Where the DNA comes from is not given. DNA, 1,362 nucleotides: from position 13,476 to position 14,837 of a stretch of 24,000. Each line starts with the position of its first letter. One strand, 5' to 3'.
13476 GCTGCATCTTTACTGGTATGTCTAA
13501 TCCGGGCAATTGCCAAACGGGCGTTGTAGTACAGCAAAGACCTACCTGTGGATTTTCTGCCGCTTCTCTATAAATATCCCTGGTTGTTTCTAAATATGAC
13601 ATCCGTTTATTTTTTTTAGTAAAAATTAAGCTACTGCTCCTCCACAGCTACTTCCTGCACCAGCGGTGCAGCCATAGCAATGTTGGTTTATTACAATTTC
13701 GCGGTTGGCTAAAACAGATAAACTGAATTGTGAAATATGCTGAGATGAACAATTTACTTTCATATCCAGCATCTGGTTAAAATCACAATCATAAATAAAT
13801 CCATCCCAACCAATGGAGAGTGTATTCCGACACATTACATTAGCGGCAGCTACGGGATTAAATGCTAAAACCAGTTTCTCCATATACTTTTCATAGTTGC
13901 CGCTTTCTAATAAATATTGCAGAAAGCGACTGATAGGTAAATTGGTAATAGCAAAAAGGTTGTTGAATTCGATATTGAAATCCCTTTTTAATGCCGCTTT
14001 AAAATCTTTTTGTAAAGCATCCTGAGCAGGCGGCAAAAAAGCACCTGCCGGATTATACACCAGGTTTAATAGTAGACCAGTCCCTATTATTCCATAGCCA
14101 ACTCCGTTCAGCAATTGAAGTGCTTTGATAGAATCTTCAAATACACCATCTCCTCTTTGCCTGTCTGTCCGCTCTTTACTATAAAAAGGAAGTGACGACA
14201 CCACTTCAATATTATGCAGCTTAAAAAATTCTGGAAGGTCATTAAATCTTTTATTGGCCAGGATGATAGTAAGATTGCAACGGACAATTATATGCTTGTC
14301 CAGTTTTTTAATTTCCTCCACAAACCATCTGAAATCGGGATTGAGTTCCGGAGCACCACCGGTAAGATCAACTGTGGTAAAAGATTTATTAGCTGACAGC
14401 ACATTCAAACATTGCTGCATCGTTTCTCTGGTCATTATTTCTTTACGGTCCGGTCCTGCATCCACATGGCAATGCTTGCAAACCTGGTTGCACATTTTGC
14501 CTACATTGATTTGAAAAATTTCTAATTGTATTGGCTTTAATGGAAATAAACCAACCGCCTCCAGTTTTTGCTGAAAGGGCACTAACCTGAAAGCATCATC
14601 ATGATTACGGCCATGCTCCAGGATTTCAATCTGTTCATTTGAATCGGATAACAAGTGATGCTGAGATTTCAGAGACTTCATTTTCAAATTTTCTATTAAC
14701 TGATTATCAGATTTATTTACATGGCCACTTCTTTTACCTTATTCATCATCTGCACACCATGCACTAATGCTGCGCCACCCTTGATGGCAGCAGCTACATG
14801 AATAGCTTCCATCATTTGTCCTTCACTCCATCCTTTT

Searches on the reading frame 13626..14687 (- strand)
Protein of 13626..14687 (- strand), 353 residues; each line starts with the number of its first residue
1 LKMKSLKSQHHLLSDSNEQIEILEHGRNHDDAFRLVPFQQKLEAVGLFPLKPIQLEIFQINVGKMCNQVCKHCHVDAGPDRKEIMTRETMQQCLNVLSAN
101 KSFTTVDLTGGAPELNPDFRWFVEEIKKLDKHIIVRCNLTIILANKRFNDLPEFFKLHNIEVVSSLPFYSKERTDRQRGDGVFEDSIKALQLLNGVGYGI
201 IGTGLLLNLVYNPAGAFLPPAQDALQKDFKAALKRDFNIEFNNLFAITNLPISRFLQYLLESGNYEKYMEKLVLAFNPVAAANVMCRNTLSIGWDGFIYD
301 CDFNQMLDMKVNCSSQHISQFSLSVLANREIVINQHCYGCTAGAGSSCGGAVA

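Call 5: search_protein_families(library=pfam, proteins=[window:13626-14687:-])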
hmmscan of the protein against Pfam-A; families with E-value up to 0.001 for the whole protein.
window:13626-14687:- (353 aa): 2 families
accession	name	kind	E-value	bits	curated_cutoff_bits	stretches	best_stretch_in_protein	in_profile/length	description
PF12345.13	DUF3641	-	2e-55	186.9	24.9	1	218-351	1-134/134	Protein of unknown function (DUF3641)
PF04055.27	Radical_SAM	-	1e-08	35.9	29.5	1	60-199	1-142/166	Radical SAM superfamily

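Call 6: search_protein_families(library=ncbifam, proteins=[window:13626-14687:-])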
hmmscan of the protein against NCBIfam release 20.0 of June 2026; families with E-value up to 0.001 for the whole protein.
window:13626-14687:- (353 aa): 32 families (the best 25 are shown)
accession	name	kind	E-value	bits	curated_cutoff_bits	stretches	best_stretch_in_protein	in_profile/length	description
TIGR04167.1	rSAM_SeCys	equivalog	2.3e-132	440.8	300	1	51-352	3-303/303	arsenosugar biosynthesis radical SAM (seleno)protein ArsS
NF045574.1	sacti_mat_StsB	exception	4.2e-08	32.5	625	1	62-197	102-232/466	StsB family radical SAM/SPASM domain sactipeptide maturase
TIGR04078.1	rSAM_yydG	equivalog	7.1e-08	32.3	300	1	59-138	4-84/309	YydG family radical SAM peptide epimerase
TIGR04053.2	TIGR04053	equivalog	1.1e-07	31.5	395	1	61-197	13-149/366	TIGR04053 family radical SAM/SPASM domain-containing protein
NF050035.1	rSAM_WgK_link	exception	1.2e-07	31.1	650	1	58-193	11-143/367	radical SAM/SPASM peptide maturase WgkB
TIGR03978.1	rSAM_paired_1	equivalog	1.4e-07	30.7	370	1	57-166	84-198/466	His-Xaa-Ser system radical SAM maturase HxsB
TIGR02666.1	moaA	equivalog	1.5e-07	30.7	284.05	1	59-138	13-95/336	GTP 3',8-cyclase MoaA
TIGR02668.1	moaA_archaeal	equivalog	1.8e-07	30.4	325.25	1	56-138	10-93/303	GTP 3',8-cyclase MoaA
TIGR03962.1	mycofact_rSAM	equivalog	3e-07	29.9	265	1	62-198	18-149/339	mycofactocin radical SAM maturase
NF001199.0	PRK00164.2-1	equivalog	3.8e-07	29.5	231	1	57-139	13-96/308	GTP 3',8-cyclase MoaA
TIGR04317.1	W_rSAM_matur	equivalog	5e-07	29.2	380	1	59-174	7-118/349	tungsten cofactor oxidoreductase radical SAM maturase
TIGR04340.1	rSAM_ACGX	hypoth_equivalog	2.3e-06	27.1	400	1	58-138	5-91/341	radical SAM/SPASM domain protein, ACGX system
TIGR04055.1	rSAM_NirJ2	equivalog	4.4e-06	26.5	500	1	60-197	4-137/326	putative heme d1 biosynthesis radical SAM protein NirJ2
NF045646.2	rSAM_Se_TrsS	equivalog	9.7e-06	24.4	490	1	60-134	90-164/441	radical SAM (seleno)protein TrsS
NF047865.1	rSAM_PapB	equivalog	1.1e-05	24.8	340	1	59-188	6-144/330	PapB family radical SAM/SPASM ranthipeptide maturase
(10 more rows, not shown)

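Call 15: find_homologous_proteins(query=window:13626-14684:-, max_evalue=1e-10)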
Query window:13626-14684:- (352 aa): 8000 proteins with E <= 1e-10 among 8000 candidates; the best 120 are listed.
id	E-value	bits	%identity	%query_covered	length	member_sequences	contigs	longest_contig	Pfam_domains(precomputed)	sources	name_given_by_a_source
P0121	2.0e-238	808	100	100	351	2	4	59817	PF04055.28,PF12345.14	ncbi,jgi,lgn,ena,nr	ncbi:MAG: arsenosugar biosynthesis radical SAM protein ArsS [Bacteroidota bacterium]|nr:arsenosugar 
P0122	1.0e-217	740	90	100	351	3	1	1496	PF04055.28,PF12345.14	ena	-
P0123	7.1e-217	737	90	100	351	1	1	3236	PF04055.28,PF12345.14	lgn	-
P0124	3.8e-205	699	85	100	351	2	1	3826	PF04055.28,PF12345.14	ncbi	-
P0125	1.6e-204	697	84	100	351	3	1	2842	PF04055.28,PF12345.14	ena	-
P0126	1.6e-204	697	83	100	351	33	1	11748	PF04055.28,PF12345.14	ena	-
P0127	1.6e-203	693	83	100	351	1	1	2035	PF04055.28,PF12345.14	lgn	-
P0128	6.8e-203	691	83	100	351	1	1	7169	PF04055.28,PF12345.14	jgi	jgi:radical SAM/Cys-rich protein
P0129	1.4e-202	690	83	100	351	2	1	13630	PF04055.28,PF12345.14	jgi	jgi:radical SAM/Cys-rich protein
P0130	1.0e-201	687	83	99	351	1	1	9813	PF04055.28,PF12345.14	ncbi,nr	ncbi:MAG: arsenosugar biosynthesis radical SAM protein ArsS [Ferruginibacter sp.]|nr:arsenosugar bio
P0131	2.5e-201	686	81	100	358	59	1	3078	PF04055.28,PF12345.14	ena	-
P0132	6.3e-201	685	83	100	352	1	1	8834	PF04055.28,PF12345.14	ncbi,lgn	-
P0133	7.9e-201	684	82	100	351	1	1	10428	PF04055.28,PF12345.14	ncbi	-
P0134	1.0e-200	684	83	100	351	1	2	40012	PF04055.28,PF12345.14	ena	-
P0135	1.3e-200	684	83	100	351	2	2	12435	PF04055.28,PF12345.14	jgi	jgi:radical SAM/Cys-rich protein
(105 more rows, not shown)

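Call 17: find_related_loci(query=A1, collection=genome_contigs, flank=10000)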
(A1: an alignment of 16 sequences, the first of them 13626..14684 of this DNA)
Query A1 (352 aa) in genome_contigs; peptide patterns used: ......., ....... (x = any residue, [..] = any of these).
600 stretches matched a pattern (row limit reached: there are more); 598 encode a relative of the query (tblastn E <= 1e-3); the best 80 are kept; 80 distinct loci.
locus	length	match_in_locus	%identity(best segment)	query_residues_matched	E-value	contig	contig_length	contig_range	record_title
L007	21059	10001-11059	80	2-352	0e+0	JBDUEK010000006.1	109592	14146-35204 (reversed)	MAG: Ferruginibacter sp. isolate cluster4_bin.93 NODE_73_length_109592_cov_16.463615, whole genome shotgun sequence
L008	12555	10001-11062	79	1-352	0e+0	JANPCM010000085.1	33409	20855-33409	MAG: Ferruginibacter sp. isolate VAR_78_metabat_510 VAR_78_k141_1348276, whole genome shotgun sequence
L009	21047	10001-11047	76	2-352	0e+0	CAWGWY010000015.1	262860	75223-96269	MAG: uncultured Chitinophagaceae bacterium isolate MFD02581.bin.2.150 genome assembly, contig: contig_45468, whole genom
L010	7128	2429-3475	74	2-352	0e+0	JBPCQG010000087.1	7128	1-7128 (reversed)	MAG: Chitinophagaceae bacterium isolate TH_ant_mag_202 k127_2841802, whole genome shotgun sequence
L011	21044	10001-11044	74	3-352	0e+0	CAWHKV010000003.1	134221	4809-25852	MAG: uncultured Bacteroidetes bacterium isolate MFD02581.bin.1.196 genome assembly, contig: contig_25621, whole genome s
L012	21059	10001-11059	73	2-352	0e+0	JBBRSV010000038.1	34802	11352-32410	MAG: Chitinophagales bacterium isolate La2_metabat2.146 La2_metabat2.146_K_3331981L34802_cov_41.4088, whole genome shotg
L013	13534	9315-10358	70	2-351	3e-179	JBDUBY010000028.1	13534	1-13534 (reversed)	MAG: Parafilimonas sp. isolate cluster4_bin.34 NODE_10572_length_13534_cov_11.253431, whole genome shotgun sequence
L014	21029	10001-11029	73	5-352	2e-177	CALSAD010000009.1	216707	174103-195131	MAG: Chitinophaga pinensis isolate JJ-MO2C5C5-342-3-mx-bin695 genome assembly, contig: JJ-MO2C5C5-342-C20, whole genome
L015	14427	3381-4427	70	2-352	4e-177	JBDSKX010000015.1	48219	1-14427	MAG: Chryseolinea sp. isolate cluster1_bin.356 k127_12588515, whole genome shotgun sequence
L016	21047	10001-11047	71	2-352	5e-173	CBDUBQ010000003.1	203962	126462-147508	MAG TPA_asm: uncultured Flavisolibacter sp. isolate ERR2431955_concoct_22 genome assembly, contig: ERZ23878311.6, whole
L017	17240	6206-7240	69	2-352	7e-173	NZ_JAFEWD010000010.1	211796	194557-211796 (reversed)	Pedobacter sp. SYSU D00535 Scaffold9_1, whole genome shotgun sequence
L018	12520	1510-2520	72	2-340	2e-171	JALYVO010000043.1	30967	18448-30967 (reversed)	MAG: Bacteroidota bacterium isolate LAG bin45 SD1463_NODE_291_length_30967_cov_4.585733, whole genome shotgun sequence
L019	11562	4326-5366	68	2-352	2e-170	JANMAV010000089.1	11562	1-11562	MAG: Ferruginibacter sp. isolate OTE_1_metabat_477 OTE_1_k141_3197258, whole genome shotgun sequence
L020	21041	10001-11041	69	2-352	8e-168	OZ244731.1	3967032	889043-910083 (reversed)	MAG: Pedobacter sp. isolate b2bbcf00-f86c-4421-ba61-a07c0054eeb4 genome assembly, chromosome: 1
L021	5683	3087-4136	68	2-352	5e-170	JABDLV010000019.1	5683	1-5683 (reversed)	MAG: Bacteroidia bacterium isolate SS_bin_84 k127_1629018, whole genome shotgun sequence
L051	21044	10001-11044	64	3-352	8e-150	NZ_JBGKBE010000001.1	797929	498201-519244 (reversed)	Muriicola sp. E247 scaffold_1_length=797930, whole genome shotgun sequence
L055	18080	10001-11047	62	2-352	4e-149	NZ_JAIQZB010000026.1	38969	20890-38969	Salegentibacter lacus strain LM13S 26, whole genome shotgun sequence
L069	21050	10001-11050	63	1-352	5e-148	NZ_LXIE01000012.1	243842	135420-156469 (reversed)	Aequorivita soesokkakensis strain RSSK-12 contig_2, whole genome shotgun sequence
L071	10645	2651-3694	62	3-352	2e-147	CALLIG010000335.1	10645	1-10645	MAG: uncultured Flavobacteriaceae bacterium isolate B3_Bin_METABAT__28_sub_1 genome assembly, contig: c_000001511457, wh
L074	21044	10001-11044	63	3-352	3e-147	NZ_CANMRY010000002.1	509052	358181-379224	Uncultured Maribacter sp. isolate 2-618.fasta NODE_2, whole genome shotgun sequence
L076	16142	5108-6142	63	2-352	7e-147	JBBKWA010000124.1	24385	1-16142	MAG: Saprospiraceae bacterium isolate metabat_bins.332 k119_1687589, whole genome shotgun sequence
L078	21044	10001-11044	62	3-352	7e-147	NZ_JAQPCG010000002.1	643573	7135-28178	Maribacter sp. PR1 PR1_contig_2, whole genome shotgun sequence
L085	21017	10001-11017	63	12-352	3e-146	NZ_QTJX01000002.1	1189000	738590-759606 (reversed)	Flagellimonas nanhaiensis strain SM1704 7-10_scaffold2, whole genome shotgun sequence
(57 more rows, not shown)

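Call 60: search_protein_families(library=pfam, proteins=[L021:4148-4651:+, L076:4317-5102:+, L069:17521-18402:+, L085:12313-13362:-, L074:13122-13724:-, L051:13576-14514:-, L078:15981-17252:-, L085:16508-17494:-, L055:12625-13911:+, L071:3920-4537:+], max_evalue=0.0001)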
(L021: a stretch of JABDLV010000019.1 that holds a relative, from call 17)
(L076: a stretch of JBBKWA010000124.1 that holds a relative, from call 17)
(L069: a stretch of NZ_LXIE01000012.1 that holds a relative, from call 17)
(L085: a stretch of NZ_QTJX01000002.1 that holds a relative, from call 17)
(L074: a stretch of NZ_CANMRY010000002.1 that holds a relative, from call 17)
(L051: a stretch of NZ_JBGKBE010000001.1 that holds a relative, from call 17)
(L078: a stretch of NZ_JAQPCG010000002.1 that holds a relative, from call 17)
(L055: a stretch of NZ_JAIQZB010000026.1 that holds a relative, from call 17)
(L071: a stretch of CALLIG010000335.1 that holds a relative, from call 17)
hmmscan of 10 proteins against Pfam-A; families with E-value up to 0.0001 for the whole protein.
L021:4148-4651:+ (167 aa): 1 family
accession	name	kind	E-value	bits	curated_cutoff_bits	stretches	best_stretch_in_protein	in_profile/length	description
PF00581.25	Rhodanese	-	6.8e-17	62.2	22.2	1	54-132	14-101/102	Rhodanese-like domain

L076:4317-5102:+ (261 aa): 1 family
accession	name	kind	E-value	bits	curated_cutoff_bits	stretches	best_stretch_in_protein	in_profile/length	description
PF04784.19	DUF547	-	3.5e-28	98.5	27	1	85-200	2-125/125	Protein of unknown function, DUF547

L069:17521-18402:+ (293 aa): 1 family
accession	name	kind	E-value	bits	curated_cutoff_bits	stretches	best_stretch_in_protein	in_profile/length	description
PF04116.19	FA_hydroxylase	-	1.8e-26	93.5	31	1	121-258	2-132/132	Fatty acid hydroxylase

L085:12313-13362:- (349 aa): 1 family
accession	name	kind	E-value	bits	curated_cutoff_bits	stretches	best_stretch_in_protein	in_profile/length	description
PF01075.23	Glyco_transf_9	-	2.7e-25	89.6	22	1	76-289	2-214/247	Glycosyltransferase family 9 (heptosyltransferase)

L074:13122-13724:- (200 aa): 1 family
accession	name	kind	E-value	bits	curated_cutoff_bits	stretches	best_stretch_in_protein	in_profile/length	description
PF14063.11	DUF4254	-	8.5e-64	214.2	27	1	38-180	2-144/144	Protein of unknown function (DUF4254)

L051:13576-14514:- (312 aa): 0 families

L078:15981-17252:- (423 aa): 4 families
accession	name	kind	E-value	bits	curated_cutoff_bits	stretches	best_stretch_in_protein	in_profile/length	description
PF01071.24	GARS_A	-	3.3e-71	239.6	27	1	105-299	1-194/194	Phosphoribosylglycinamide synthetase, ATP-grasp (A) domain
PF02844.21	GARS_N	-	1.5e-35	122.4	29.5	1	1-104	1-100/100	Phosphoribosylglycinamide synthetase, N domain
PF02843.22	GARS_C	-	5.8e-31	107.1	34.8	1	334-421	1-91/92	Phosphoribosylglycinamide synthetase, C domain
PF02655.19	ATP-grasp_3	-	1.6e-05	25.5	23.2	1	133-294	30-157/160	ATP-grasp domain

L085:16508-17494:- (328 aa): 5 families
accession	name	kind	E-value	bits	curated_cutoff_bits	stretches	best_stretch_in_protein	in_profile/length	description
PF01370.27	Epimerase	-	1.3e-49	169.3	20.9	1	5-239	2-240/240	NAD dependent epimerase/dehydratase family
PF16363.11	GDP_Man_Dehyd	-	6.6e-47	161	27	1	5-301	1-331/332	GDP-mannose 4,6 dehydratase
PF04321.23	RmlD_sub_bind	-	7.8e-12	45.3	27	1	3-268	2-241/287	RmlD substrate binding domain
PF01073.25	3Beta_HSD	-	3e-08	33.5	22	1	5-217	1-218/280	3-beta hydroxysteroid dehydrogenase/isomerase family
PF02719.21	Polysacc_synt_2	-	1.7e-07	31.2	20.2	0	142-261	134-251/293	Polysaccharide biosynthesis protein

L055:12625-13911:+ (428 aa): 7 families
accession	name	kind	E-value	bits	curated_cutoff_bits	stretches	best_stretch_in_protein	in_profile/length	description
PF07992.20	Pyr_redox_2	-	4.6e-57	194.1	26.1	1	3-284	2-278/291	Pyridine nucleotide-disulphide oxidoreductase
PF00070.33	Pyr_redox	-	2.8e-17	63.4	22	1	142-222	1-80/82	Pyridine nucleotide-disulphide oxidoreductase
PF13738.12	Pyr_redox_3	-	2.9e-10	40.3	30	1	91-273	119-305/305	Pyridine nucleotide-disulphide oxidoreductase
PF01266.30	DAO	-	7e-10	39.4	27.9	0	4-34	2-31/353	FAD dependent oxidoreductase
PF03486.20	HI0933_like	-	1.1e-05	25.5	50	0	3-34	2-32/244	HI0933-like protein Rossmann domain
PF13450.12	NAD_binding_8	-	2.7e-05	24.8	21.9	0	6-33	1-27/68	NAD(P)-binding Rossmann-like domain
PF13454.12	NAD_binding_9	-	5.7e-05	23.6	21.8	0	6-31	2-30/155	FAD-NAD(P)-binding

L071:3920-4537:+ (205 aa): 2 families
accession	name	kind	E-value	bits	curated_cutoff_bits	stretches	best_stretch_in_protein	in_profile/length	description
PF00440.29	TetR_N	-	1.9e-13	50.4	24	1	18-59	5-46/47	Bacterial regulatory proteins, tetR family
PF16925.10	TetR_C_13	-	1.2e-08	35.8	27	1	88-173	6-91/109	Tetracyclin repressor-like, C-terminal domain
